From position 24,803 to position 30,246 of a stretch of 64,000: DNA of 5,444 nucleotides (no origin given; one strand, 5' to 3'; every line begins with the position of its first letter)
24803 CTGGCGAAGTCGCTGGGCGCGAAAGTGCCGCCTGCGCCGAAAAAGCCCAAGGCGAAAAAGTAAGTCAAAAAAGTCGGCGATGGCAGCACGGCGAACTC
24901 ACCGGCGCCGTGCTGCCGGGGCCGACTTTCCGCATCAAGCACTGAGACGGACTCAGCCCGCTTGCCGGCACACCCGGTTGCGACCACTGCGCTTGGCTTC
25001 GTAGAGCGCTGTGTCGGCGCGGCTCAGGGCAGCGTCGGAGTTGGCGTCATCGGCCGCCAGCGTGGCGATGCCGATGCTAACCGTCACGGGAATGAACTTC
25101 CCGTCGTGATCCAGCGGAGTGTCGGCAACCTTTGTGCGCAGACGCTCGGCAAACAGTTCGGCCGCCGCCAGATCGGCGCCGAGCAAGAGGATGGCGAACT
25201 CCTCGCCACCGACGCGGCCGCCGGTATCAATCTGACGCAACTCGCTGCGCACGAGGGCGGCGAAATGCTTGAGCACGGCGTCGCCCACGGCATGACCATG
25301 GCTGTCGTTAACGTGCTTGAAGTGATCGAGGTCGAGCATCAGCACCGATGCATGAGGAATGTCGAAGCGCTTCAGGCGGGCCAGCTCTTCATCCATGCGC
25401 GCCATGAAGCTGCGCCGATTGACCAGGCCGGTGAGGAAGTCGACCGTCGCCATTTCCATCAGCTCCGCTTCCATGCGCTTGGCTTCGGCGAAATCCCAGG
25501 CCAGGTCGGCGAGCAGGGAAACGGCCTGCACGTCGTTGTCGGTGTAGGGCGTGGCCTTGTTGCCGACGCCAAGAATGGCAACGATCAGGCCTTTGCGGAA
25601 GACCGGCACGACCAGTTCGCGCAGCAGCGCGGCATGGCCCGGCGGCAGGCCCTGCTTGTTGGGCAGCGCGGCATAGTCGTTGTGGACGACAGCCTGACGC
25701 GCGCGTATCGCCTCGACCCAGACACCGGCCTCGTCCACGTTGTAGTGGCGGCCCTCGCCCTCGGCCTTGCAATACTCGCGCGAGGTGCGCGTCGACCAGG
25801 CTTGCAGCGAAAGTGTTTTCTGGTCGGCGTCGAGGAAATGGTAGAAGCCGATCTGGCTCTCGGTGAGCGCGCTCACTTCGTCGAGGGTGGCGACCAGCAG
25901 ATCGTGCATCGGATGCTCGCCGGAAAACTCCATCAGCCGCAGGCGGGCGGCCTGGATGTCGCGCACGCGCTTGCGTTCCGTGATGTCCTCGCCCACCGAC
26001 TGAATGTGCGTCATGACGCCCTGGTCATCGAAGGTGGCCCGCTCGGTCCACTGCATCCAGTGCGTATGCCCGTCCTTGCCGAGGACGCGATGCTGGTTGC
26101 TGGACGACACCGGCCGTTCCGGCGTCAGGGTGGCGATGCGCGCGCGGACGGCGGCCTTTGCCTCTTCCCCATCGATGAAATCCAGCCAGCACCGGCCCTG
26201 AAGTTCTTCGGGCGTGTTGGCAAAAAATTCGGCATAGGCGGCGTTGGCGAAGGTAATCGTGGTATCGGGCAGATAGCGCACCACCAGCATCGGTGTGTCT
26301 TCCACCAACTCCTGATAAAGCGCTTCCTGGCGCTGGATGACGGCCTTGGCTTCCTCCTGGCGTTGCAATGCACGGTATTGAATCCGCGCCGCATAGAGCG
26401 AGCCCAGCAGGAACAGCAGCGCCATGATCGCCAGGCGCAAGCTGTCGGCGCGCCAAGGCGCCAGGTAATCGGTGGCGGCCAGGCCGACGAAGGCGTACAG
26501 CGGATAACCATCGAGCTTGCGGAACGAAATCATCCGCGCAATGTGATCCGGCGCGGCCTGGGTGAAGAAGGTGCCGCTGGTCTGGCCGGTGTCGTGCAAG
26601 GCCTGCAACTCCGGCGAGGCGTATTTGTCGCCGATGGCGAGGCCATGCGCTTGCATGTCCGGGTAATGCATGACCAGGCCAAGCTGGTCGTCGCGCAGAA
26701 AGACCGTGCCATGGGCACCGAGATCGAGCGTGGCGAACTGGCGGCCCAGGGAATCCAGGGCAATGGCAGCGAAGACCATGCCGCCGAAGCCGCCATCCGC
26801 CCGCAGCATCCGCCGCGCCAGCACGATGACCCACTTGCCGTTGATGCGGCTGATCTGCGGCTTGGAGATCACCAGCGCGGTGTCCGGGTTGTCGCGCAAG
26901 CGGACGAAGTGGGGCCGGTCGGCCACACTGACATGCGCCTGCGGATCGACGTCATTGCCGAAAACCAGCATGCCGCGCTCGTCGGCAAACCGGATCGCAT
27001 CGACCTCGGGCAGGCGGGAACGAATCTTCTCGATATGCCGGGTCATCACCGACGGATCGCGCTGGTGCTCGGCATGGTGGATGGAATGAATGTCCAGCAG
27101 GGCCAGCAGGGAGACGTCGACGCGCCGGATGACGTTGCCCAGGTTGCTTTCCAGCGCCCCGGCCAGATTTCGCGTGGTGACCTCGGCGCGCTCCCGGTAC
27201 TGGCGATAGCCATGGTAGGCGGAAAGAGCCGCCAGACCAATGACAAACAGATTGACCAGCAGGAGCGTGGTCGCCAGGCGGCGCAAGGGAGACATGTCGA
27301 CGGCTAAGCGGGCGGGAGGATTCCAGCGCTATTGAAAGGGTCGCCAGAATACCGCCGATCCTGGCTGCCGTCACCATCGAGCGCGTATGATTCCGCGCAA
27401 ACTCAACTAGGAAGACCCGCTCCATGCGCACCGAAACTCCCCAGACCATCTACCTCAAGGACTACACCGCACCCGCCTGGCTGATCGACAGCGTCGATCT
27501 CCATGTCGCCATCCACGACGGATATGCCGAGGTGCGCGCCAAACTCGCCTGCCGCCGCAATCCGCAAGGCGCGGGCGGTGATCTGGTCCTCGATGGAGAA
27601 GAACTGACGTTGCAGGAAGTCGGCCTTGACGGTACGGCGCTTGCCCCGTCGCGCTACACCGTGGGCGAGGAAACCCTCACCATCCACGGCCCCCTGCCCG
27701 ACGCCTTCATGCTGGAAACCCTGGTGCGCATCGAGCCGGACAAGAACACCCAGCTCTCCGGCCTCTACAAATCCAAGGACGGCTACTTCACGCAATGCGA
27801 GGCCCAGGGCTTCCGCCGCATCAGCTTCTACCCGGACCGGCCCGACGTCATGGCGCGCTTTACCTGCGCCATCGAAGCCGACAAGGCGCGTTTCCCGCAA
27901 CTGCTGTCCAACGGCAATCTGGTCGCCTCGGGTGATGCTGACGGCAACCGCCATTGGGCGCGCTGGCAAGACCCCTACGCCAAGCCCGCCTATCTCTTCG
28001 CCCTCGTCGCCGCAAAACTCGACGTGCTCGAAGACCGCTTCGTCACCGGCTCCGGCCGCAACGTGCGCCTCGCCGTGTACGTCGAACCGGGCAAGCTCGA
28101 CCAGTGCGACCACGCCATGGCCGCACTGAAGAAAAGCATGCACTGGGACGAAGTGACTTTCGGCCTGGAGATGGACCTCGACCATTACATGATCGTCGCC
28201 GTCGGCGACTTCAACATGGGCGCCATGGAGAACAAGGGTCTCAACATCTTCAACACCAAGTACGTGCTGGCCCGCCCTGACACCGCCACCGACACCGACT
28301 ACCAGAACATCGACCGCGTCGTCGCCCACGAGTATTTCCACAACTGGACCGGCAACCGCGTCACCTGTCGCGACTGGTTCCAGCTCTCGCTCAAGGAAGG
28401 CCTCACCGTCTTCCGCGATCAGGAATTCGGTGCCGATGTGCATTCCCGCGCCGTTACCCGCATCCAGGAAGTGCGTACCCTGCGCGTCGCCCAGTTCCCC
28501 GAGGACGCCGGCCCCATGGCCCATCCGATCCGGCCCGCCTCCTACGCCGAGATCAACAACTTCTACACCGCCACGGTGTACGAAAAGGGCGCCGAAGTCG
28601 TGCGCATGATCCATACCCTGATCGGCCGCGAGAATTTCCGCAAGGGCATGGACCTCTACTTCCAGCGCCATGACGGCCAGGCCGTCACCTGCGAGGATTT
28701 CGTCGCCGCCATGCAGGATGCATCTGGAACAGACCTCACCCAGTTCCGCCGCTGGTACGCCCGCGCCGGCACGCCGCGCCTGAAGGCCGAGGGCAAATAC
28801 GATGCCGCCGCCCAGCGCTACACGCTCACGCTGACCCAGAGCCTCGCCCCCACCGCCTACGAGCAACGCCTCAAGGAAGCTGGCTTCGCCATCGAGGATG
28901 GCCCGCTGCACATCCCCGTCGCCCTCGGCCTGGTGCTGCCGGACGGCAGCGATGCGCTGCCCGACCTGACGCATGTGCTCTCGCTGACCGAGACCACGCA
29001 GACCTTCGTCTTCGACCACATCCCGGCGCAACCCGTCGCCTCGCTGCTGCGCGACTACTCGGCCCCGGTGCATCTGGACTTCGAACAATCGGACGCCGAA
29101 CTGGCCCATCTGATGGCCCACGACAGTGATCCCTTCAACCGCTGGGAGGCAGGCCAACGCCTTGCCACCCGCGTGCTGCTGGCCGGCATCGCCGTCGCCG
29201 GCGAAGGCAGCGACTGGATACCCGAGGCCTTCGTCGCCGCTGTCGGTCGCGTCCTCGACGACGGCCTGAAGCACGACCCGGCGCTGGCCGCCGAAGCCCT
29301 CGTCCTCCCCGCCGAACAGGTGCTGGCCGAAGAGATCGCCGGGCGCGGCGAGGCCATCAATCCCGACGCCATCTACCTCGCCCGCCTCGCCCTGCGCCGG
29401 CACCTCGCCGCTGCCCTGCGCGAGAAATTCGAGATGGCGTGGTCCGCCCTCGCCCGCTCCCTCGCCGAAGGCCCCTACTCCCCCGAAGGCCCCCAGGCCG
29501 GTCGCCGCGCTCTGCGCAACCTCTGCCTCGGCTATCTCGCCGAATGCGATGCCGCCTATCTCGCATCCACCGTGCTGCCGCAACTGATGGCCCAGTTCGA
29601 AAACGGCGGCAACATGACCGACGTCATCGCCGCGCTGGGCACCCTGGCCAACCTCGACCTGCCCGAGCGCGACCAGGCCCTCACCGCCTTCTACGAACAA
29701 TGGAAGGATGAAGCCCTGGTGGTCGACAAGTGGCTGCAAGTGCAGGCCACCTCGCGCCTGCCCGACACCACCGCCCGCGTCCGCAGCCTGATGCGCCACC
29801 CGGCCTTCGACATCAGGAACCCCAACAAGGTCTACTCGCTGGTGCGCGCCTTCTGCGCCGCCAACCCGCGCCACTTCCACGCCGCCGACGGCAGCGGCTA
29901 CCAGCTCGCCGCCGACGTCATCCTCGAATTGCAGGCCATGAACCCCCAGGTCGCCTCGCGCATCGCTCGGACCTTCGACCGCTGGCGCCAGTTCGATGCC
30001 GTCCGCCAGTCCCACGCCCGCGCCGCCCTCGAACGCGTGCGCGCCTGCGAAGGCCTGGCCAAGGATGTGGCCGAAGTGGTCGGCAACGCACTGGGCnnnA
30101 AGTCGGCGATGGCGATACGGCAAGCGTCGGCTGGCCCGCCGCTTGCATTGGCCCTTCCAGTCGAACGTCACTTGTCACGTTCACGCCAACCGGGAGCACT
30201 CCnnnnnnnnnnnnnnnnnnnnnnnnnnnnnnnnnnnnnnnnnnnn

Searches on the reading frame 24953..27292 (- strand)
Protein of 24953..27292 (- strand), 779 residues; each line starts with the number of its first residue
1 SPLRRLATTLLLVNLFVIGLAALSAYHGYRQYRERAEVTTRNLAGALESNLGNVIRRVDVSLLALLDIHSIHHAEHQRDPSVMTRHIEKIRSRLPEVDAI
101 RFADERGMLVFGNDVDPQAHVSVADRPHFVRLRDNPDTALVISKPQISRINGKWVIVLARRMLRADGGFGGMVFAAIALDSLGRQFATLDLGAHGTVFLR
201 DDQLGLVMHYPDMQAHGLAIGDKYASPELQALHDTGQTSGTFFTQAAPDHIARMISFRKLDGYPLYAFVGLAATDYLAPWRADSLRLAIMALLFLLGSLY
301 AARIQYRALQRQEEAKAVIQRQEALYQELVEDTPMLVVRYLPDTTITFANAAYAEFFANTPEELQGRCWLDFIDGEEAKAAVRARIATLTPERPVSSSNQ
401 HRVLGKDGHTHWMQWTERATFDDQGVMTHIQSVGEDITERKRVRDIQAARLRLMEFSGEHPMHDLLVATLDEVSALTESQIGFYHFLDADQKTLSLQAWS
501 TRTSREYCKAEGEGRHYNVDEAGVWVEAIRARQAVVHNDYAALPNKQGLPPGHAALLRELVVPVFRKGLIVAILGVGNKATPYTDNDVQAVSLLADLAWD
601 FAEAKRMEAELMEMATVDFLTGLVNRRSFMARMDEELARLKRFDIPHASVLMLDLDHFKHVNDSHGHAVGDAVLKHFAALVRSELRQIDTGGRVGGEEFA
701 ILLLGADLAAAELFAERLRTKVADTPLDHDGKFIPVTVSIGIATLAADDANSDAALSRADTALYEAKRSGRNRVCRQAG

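Call 73: search_protein_families(library=pfam, proteins=[window:24953-27292:-], max_evalue=0.00001)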
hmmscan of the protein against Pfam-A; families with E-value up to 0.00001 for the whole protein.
window:24953-27292:- (779 aa): 7 families
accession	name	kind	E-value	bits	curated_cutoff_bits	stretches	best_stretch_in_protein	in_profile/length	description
PF00990.26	GGDEF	-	1.2e-41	142.6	23.8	1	615-773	1-161/161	Diguanylate cyclase, GGDEF domain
PF13185.12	GAF_2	-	6.1e-26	91.7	28.6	1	460-600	2-133/136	GAF domain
PF02743.24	dCache_1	-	4.7e-13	49.7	45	1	32-267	3-237/240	Cache domain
PF08448.16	PAS_4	-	7.5e-11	42.7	23.1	1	334-442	5-110/110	PAS fold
PF08447.18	PAS_3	-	2.4e-08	34.6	25.6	1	347-433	2-88/89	PAS fold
PF00989.32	PAS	-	4.9e-06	27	22.6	0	332-437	11-113/113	PAS fold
PF01590.32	GAF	-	8.7e-06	26.7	22.4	0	462-598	2-129/133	GAF domain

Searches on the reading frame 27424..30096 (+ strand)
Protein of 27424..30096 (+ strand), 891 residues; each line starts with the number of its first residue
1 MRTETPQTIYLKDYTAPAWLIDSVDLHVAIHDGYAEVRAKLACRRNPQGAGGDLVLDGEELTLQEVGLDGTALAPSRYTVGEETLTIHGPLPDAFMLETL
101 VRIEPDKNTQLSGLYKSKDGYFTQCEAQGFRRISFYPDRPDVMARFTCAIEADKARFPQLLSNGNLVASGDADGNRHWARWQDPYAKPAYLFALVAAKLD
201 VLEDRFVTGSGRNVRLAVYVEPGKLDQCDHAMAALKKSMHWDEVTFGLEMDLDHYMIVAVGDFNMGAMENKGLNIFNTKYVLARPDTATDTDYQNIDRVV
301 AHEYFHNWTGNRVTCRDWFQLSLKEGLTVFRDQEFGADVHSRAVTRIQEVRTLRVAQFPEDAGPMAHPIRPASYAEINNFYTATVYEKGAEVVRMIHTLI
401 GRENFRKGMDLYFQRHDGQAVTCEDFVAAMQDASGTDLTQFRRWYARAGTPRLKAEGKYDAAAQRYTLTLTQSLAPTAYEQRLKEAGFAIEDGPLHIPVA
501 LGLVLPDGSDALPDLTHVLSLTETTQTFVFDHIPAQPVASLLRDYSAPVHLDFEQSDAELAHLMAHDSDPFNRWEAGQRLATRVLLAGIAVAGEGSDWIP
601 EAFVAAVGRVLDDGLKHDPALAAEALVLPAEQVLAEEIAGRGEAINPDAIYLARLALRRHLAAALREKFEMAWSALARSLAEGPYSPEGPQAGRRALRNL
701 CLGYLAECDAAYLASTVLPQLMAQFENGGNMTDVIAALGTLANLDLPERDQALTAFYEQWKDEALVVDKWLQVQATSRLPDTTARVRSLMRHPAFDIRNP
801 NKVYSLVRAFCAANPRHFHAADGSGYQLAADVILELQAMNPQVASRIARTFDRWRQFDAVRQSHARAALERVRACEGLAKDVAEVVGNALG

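Call 73: search_protein_families(library=pfam, proteins=[window:27424-30096:+], max_evalue=0.00001)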
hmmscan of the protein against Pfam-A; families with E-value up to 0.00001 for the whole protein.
window:27424-30096:+ (891 aa): 4 families
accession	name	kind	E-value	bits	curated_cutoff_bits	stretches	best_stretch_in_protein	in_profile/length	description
PF17432.8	DUF3458_C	-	2e-114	382.7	24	1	557-890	1-319/320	Domain of unknown function (DUF3458_C) ARM repeats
PF01433.26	Peptidase_M1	-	6.7e-57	193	27.7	1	231-444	2-218/218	Peptidase family M1 domain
PF11940.14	DUF3458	-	6.4e-24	84.6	28.6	1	449-553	1-94/95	Domain of unknown function (DUF3458) Ig-like fold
PF17900.6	Peptidase_M1_N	-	9e-11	42.6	25.8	1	45-191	26-186/186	Peptidase M1 N-terminal domain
